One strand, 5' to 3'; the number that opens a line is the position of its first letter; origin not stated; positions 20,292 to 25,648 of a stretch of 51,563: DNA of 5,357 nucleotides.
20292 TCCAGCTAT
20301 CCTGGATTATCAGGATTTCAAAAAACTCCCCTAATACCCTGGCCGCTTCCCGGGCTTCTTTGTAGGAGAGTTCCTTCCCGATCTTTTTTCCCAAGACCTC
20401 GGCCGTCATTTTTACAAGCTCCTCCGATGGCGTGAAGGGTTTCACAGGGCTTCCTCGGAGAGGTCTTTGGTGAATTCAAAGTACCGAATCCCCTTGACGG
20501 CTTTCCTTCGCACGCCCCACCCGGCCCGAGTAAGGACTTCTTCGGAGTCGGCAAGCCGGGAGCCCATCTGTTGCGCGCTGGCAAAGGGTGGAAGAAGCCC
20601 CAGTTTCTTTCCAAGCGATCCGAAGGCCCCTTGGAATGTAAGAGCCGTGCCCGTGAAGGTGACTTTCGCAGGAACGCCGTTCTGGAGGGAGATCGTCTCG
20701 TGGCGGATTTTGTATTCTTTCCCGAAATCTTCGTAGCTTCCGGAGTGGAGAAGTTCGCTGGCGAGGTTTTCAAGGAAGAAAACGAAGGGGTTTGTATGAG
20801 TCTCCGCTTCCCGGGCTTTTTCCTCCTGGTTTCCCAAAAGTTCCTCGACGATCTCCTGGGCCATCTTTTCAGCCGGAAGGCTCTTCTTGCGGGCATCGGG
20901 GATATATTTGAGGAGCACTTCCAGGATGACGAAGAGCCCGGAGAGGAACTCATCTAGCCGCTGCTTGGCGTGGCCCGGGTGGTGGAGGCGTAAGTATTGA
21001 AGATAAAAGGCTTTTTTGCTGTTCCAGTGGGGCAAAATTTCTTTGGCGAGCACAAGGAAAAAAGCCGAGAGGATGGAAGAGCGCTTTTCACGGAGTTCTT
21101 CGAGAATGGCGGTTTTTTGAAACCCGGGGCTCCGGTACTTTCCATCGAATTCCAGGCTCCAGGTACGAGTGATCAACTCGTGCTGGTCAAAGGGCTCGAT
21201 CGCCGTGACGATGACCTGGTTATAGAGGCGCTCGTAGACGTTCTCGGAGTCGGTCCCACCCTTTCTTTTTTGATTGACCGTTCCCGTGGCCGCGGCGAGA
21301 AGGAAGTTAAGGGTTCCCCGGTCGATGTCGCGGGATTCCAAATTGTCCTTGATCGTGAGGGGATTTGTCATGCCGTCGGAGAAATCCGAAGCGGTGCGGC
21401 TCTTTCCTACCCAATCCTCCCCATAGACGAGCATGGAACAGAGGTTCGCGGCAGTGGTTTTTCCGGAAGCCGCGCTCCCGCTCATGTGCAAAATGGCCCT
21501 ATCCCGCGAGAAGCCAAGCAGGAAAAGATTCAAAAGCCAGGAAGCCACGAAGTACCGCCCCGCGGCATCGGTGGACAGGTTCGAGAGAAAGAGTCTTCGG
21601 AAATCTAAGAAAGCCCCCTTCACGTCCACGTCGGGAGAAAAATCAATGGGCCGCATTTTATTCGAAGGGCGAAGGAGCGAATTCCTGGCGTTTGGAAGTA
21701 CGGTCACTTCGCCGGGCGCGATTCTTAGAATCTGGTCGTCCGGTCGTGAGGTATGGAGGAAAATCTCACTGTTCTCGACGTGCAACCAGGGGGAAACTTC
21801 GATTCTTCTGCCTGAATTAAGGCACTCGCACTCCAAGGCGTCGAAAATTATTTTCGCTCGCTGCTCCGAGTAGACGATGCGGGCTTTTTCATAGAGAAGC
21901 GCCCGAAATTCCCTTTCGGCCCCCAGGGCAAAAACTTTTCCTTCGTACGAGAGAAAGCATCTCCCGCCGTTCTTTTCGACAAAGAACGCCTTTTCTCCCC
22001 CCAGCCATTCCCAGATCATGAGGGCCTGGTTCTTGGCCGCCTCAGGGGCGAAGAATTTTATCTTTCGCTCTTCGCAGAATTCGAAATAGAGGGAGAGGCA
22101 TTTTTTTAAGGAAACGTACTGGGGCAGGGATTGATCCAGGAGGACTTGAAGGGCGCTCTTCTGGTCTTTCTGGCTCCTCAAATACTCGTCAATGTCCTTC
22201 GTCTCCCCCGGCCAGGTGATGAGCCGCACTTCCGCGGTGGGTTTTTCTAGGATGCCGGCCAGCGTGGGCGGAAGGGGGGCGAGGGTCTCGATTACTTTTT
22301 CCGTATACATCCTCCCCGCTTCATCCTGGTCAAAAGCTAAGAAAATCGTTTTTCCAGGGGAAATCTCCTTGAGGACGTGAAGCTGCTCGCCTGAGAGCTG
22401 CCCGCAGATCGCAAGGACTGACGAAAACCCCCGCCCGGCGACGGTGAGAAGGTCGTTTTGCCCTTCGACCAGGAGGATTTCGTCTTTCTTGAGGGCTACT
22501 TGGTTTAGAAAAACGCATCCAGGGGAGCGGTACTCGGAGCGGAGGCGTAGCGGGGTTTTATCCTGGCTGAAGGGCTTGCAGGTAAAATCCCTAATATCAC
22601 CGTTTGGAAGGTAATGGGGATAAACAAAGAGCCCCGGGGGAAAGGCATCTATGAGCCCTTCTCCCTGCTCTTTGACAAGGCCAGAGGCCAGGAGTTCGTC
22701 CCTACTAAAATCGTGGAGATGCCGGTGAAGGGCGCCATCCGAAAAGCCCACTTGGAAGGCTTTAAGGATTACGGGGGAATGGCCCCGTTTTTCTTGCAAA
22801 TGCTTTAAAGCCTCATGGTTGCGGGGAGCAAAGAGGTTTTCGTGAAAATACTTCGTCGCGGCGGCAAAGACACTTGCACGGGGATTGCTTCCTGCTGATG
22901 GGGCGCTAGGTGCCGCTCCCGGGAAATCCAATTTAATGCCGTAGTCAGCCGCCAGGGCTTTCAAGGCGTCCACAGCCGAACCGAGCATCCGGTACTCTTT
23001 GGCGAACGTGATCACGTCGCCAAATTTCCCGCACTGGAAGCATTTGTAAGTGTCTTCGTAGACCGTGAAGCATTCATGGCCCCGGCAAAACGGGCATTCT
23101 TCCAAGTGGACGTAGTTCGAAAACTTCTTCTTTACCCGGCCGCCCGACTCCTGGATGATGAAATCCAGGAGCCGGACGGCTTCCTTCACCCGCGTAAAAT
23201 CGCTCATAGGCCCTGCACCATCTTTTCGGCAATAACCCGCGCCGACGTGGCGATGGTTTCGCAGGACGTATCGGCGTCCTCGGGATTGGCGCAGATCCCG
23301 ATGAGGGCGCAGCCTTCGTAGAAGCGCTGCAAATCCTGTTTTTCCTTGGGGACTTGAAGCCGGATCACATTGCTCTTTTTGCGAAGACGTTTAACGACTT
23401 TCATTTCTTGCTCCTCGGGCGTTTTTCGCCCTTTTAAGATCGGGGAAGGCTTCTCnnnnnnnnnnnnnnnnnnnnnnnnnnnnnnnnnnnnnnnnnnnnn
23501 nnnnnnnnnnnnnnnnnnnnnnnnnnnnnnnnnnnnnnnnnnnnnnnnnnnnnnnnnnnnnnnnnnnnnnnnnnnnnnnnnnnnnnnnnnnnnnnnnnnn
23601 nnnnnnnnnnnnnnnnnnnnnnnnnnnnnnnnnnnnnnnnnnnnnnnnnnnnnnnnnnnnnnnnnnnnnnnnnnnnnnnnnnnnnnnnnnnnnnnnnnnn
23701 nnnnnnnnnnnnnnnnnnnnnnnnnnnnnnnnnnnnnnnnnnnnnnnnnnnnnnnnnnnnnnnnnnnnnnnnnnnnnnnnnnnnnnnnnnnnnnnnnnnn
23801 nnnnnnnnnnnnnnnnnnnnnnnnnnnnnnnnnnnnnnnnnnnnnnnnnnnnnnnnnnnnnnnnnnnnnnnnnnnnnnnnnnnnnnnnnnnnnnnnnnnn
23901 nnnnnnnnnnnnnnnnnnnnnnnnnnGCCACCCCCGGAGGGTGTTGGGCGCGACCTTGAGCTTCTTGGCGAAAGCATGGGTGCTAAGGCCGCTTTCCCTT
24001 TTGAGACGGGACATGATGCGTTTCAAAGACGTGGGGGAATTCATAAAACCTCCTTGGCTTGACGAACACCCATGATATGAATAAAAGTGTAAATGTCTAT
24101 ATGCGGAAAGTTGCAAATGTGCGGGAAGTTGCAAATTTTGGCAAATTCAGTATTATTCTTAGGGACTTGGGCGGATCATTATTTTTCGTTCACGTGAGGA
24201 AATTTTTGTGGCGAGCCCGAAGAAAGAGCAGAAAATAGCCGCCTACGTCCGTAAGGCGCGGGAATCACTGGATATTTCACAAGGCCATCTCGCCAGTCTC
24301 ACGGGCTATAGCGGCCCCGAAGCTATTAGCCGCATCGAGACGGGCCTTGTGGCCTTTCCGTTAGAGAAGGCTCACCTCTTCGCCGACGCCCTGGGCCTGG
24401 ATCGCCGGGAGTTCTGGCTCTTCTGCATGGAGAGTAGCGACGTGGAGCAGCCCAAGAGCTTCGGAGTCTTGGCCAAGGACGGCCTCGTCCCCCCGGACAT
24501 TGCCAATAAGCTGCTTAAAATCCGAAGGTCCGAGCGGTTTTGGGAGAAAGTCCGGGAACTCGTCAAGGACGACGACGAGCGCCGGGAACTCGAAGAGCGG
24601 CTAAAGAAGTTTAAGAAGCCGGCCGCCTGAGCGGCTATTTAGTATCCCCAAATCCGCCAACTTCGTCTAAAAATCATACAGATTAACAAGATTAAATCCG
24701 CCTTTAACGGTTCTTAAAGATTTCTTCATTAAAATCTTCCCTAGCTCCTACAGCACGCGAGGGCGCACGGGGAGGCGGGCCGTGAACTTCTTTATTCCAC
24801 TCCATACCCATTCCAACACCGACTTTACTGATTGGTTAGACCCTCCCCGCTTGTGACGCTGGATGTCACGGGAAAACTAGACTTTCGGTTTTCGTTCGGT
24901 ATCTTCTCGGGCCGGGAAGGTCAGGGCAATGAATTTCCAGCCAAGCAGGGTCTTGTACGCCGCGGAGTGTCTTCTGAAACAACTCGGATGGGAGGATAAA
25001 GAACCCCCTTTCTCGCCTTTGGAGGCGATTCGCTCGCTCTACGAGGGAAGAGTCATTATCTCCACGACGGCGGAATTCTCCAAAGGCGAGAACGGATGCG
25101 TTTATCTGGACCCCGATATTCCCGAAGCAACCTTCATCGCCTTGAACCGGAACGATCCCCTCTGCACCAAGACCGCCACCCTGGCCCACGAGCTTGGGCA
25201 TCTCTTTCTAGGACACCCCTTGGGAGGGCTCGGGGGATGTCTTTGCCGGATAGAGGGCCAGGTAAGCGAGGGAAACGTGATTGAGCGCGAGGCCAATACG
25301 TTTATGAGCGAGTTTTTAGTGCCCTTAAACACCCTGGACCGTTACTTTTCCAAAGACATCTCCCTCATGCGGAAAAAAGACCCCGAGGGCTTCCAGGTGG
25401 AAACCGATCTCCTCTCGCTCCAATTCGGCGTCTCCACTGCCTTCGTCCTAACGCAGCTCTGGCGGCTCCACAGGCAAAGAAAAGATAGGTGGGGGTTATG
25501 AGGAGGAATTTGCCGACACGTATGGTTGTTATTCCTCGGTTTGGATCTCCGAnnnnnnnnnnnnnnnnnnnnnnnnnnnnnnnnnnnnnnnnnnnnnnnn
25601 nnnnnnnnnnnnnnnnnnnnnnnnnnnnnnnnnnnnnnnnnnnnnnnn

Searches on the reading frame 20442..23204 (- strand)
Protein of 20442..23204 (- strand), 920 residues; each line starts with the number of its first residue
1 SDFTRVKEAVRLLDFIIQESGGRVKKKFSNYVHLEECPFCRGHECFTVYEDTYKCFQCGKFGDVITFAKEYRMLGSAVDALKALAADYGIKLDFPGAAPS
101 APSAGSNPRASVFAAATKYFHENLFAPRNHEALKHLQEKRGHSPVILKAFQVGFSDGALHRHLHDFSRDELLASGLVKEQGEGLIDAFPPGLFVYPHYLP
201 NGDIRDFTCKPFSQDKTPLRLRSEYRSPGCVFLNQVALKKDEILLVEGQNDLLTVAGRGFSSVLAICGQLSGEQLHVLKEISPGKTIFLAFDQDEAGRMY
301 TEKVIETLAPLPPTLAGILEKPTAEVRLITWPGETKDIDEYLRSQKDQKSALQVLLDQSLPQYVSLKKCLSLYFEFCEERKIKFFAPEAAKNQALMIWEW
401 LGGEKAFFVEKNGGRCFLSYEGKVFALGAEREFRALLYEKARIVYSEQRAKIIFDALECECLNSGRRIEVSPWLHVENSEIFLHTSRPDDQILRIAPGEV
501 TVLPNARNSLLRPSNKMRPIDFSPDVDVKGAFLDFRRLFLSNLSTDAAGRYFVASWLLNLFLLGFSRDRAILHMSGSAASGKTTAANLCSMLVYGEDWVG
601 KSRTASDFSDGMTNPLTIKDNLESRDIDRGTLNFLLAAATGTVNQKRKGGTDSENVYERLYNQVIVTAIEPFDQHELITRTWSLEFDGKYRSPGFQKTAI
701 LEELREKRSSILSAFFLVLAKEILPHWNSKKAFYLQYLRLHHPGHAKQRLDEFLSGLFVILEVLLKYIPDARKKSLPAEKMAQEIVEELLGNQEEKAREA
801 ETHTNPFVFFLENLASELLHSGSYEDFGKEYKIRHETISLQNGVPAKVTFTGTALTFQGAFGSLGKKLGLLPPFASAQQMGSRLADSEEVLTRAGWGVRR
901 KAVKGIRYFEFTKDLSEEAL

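Call 60: search_protein_families(library=pfam, proteins=[window:20442-23204:-], max_evalue=0.00001)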
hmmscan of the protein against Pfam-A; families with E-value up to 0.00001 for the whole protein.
window:20442-23204:- (920 aa): 2 families
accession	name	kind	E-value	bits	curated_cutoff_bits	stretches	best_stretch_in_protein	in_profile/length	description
PF13155.12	Toprim_2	-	6.8e-10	39.6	22.1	1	245-342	2-88/88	Toprim-like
PF01807.25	Zn_ribbon_DnaG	-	9.4e-08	32.2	24.9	1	6-93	9-94/98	CHC2 zinc finger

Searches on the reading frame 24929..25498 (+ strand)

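Call 60: search_protein_families(library=pfam, proteins=[window:24929-25498:+], max_evalue=0.00001)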
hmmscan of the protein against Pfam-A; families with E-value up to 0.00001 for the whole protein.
window:24929-25498:+ (190 aa): 1 family
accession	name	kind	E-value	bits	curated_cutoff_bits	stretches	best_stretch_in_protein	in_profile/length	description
PF06114.19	Peptidase_M78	-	3.5e-11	43.4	22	1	65-174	26-119/123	IrrE N-terminal-like domain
